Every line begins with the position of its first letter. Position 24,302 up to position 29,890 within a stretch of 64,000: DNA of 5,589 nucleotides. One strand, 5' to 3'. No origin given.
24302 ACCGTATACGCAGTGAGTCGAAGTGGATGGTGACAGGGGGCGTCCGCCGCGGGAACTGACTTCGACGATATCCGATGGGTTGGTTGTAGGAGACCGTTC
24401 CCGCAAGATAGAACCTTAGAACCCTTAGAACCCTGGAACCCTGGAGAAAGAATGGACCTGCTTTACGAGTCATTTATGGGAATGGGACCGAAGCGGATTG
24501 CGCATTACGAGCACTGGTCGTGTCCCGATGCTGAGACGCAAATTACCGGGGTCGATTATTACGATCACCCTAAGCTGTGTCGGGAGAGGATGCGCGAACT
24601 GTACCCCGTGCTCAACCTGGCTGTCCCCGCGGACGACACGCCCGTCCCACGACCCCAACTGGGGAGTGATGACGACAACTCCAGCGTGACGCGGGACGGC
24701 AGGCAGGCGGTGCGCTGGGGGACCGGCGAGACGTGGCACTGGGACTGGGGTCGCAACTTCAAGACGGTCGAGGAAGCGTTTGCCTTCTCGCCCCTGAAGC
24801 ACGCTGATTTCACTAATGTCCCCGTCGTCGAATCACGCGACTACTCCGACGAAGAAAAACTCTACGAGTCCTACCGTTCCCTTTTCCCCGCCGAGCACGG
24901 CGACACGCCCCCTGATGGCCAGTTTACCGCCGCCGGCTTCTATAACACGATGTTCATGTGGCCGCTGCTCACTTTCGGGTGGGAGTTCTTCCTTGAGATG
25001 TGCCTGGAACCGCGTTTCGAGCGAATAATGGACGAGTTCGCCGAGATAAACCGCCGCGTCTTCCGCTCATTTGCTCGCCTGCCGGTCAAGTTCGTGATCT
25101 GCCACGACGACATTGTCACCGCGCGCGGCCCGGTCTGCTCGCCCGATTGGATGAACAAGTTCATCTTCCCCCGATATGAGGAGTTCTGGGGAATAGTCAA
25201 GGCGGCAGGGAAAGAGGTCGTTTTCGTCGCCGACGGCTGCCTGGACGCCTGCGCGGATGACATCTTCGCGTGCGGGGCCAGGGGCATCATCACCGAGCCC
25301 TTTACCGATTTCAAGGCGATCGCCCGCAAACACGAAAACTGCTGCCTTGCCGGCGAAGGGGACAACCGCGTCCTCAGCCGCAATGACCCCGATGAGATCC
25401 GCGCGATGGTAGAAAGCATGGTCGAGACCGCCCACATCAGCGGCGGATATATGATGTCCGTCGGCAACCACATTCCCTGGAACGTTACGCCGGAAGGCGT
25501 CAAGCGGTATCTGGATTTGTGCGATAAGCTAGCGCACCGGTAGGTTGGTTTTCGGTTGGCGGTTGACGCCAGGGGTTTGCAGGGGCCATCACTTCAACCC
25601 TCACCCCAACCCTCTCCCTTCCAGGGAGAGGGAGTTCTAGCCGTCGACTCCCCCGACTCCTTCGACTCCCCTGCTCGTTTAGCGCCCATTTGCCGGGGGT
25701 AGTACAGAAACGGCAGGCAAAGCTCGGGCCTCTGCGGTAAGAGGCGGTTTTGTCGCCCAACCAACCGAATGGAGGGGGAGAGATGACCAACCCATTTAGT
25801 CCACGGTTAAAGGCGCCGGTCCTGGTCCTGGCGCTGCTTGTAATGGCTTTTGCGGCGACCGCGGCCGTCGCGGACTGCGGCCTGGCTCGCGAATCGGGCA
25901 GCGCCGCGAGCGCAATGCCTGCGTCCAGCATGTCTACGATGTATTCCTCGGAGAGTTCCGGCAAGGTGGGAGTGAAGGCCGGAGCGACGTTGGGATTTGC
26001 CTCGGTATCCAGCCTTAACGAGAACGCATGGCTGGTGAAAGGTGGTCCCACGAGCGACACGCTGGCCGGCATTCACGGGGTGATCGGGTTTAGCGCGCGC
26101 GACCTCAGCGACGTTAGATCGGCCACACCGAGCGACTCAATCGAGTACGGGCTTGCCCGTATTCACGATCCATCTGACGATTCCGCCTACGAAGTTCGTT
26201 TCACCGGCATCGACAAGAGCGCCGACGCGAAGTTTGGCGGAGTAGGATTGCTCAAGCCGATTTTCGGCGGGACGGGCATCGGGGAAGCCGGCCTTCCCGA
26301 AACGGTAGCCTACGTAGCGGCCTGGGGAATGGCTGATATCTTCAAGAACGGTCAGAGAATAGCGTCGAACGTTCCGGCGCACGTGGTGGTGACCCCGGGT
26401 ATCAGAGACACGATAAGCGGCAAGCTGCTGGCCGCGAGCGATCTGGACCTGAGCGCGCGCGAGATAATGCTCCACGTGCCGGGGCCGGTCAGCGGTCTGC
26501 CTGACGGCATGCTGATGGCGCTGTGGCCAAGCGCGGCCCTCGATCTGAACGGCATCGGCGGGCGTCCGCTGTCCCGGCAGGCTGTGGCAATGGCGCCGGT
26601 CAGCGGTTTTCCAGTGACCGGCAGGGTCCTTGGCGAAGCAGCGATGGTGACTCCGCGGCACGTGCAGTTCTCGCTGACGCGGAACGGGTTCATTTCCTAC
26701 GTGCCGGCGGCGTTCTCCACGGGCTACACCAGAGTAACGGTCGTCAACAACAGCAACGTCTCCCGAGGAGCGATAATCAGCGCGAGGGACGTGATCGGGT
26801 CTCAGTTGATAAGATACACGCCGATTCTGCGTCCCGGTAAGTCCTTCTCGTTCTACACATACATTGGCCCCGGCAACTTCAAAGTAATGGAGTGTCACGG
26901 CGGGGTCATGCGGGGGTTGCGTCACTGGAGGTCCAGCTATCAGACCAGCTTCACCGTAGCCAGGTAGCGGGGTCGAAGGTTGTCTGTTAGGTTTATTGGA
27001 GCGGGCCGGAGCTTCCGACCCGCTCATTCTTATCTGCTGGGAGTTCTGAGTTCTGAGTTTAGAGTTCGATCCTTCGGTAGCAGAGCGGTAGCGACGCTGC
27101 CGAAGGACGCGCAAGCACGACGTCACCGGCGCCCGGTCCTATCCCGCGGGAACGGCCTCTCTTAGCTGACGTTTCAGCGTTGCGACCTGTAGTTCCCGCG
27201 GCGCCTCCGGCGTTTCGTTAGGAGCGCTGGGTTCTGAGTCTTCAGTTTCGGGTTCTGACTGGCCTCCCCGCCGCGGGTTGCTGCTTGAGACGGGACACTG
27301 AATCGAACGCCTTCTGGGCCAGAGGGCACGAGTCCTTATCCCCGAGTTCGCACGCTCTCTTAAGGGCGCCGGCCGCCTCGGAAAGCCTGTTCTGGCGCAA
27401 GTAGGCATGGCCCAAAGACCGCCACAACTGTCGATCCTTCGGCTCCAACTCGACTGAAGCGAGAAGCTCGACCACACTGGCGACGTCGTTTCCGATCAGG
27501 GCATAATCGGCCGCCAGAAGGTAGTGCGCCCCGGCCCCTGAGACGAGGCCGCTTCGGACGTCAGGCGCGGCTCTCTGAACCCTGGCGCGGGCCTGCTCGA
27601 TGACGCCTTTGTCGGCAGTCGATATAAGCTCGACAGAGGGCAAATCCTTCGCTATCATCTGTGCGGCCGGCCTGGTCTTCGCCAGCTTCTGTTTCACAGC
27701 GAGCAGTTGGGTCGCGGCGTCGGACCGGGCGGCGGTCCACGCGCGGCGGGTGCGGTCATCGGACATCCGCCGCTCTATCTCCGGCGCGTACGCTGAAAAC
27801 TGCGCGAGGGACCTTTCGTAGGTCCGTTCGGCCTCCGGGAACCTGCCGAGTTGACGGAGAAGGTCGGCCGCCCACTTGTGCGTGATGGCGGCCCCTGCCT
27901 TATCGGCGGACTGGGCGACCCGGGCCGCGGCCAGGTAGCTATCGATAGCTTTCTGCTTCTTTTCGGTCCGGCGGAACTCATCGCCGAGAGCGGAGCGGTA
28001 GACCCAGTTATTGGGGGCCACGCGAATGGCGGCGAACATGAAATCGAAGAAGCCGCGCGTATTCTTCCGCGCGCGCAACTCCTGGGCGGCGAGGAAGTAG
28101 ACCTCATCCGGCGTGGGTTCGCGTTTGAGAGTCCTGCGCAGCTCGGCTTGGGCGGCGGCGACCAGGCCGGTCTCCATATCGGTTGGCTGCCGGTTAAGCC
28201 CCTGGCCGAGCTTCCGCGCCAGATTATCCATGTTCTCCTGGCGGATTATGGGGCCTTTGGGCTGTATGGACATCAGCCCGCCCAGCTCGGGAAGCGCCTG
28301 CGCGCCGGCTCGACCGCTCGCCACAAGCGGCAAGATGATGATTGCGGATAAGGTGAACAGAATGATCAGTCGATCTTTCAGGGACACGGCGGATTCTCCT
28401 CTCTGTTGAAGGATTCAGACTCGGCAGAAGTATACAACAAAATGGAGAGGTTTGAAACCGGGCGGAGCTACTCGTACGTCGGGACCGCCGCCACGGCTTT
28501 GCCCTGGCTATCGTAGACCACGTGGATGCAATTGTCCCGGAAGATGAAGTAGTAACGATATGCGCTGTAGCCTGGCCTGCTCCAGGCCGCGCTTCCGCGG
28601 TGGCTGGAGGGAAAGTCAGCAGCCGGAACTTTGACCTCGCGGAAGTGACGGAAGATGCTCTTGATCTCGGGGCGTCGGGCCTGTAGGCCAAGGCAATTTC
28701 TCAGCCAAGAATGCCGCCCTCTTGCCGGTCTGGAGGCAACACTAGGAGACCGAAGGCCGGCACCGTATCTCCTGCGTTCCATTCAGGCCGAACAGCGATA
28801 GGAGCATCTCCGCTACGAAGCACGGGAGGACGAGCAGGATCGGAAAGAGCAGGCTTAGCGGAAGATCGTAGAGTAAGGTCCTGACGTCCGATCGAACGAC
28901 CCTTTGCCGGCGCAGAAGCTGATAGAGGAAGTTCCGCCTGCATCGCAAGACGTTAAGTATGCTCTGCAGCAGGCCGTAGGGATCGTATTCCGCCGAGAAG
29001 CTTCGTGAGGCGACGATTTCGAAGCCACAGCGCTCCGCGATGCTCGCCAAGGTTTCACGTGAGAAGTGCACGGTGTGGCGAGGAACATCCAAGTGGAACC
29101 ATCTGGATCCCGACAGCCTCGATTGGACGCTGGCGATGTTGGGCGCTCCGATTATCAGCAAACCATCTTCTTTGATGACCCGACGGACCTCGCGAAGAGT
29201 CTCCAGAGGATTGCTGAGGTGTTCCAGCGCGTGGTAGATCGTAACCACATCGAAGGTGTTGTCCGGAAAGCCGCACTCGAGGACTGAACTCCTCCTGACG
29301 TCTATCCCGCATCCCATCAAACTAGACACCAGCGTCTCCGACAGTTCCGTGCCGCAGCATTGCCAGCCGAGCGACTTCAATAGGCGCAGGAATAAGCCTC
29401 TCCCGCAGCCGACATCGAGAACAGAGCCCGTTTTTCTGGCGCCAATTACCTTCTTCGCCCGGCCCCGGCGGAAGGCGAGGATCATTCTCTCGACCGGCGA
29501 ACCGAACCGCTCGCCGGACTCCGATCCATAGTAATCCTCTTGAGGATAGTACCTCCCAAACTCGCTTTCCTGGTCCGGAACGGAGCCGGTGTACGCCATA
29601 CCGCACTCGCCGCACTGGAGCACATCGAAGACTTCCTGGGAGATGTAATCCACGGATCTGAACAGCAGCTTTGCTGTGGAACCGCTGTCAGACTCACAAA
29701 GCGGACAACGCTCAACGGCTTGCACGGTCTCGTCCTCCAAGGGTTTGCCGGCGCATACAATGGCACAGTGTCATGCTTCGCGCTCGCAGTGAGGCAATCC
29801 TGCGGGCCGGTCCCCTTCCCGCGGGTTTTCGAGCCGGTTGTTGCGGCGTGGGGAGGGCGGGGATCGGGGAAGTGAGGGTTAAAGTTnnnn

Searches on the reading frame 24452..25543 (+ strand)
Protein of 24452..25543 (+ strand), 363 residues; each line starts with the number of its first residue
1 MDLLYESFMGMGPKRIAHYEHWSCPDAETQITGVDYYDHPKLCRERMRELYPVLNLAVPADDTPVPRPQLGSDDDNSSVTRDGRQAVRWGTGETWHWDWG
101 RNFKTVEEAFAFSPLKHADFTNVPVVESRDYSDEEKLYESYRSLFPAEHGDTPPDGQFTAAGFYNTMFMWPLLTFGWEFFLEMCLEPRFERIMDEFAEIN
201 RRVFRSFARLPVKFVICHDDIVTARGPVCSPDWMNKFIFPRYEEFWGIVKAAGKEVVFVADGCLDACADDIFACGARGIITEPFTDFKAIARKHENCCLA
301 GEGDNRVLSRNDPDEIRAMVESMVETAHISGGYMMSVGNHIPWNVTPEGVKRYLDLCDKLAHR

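Call 15: search_protein_families(library=ncbifam, proteins=[window:24452-25543:+], max_evalue=0.00001)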
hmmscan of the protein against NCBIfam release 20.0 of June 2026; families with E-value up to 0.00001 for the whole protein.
window:24452-25543:+ (363 aa): 0 families

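Call 18: search_protein_families(library=pfam, proteins=[window:24452-25543:+], max_evalue=0.0001)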
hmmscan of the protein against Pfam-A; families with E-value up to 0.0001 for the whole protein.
window:24452-25543:+ (363 aa): 1 family
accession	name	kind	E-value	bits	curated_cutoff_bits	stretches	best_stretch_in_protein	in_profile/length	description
PF01208.23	URO-D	-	1e-12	48.2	23.9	1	188-359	175-345/346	Uroporphyrinogen decarboxylase (URO-D)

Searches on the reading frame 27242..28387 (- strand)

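Call 19: search_protein_families(library=pfam, proteins=[window:27242-28387:-], max_evalue=0.0001)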
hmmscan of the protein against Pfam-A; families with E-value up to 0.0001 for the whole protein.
window:27242-28387:- (381 aa): 6 families
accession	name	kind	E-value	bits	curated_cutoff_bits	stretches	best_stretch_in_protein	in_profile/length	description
PF13428.12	TPR_14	-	1.5e-09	38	23.5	0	320-352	2-34/44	Tetratricopeptide repeat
PF07719.23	TPR_2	-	1.5e-09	37.6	27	0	321-348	3-30/34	Tetratricopeptide repeat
PF13432.12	TPR_16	-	4.6e-08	33.8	32.7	0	310-352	22-64/65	Tetratricopeptide repeat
PF13424.12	TPR_12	-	7.1e-08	33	30.1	1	140-196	15-74/77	Tetratricopeptide repeat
PF13176.12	TPR_7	-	3.4e-07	30.3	27.9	0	174-195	6-27/36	Tetratricopeptide repeat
PF00515.34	TPR_1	-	2.6e-06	27.5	27.8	0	321-348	3-30/34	Tetratricopeptide repeat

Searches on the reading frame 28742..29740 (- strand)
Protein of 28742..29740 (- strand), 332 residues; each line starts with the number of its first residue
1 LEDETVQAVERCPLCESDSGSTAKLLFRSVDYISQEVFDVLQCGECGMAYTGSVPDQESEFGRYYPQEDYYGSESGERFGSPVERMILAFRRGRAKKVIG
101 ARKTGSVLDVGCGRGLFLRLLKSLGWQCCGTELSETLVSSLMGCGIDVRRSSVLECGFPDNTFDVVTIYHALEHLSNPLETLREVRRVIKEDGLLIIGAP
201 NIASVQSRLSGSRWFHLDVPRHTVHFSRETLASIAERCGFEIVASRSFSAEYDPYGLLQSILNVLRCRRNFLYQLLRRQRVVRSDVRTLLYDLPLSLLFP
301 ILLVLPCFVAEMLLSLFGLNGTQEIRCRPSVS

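Call 19: search_protein_families(library=pfam, proteins=[window:28742-29740:-], max_evalue=0.0001)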
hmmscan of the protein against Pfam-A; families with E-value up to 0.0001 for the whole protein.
window:28742-29740:- (332 aa): 7 families
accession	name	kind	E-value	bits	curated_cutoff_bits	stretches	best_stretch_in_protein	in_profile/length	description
PF13489.12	Methyltransf_23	-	1.6e-24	87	27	1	101-244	20-163/164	Methyltransferase domain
PF08241.18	Methyltransf_11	-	1.2e-19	71.1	21.2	1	108-197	1-95/95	Methyltransferase domain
PF13649.12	Methyltransf_25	-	7.3e-14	52.7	27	1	107-193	1-97/97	Methyltransferase domain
PF08242.18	Methyltransf_12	-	1.5e-11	45.3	30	1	108-195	1-98/98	Methyltransferase domain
PF07021.18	MetW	-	9.9e-11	42.1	21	1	104-209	14-119/193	Methionine biosynthesis protein MetW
PF13847.12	Methyltransf_31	-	2.3e-09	37.5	27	1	103-201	3-113/145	Methyltransferase domain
PF01209.24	Ubie_methyltran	-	2.8e-06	27.3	20.1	1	96-196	40-150/233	ubiE/COQ5 methyltransferase family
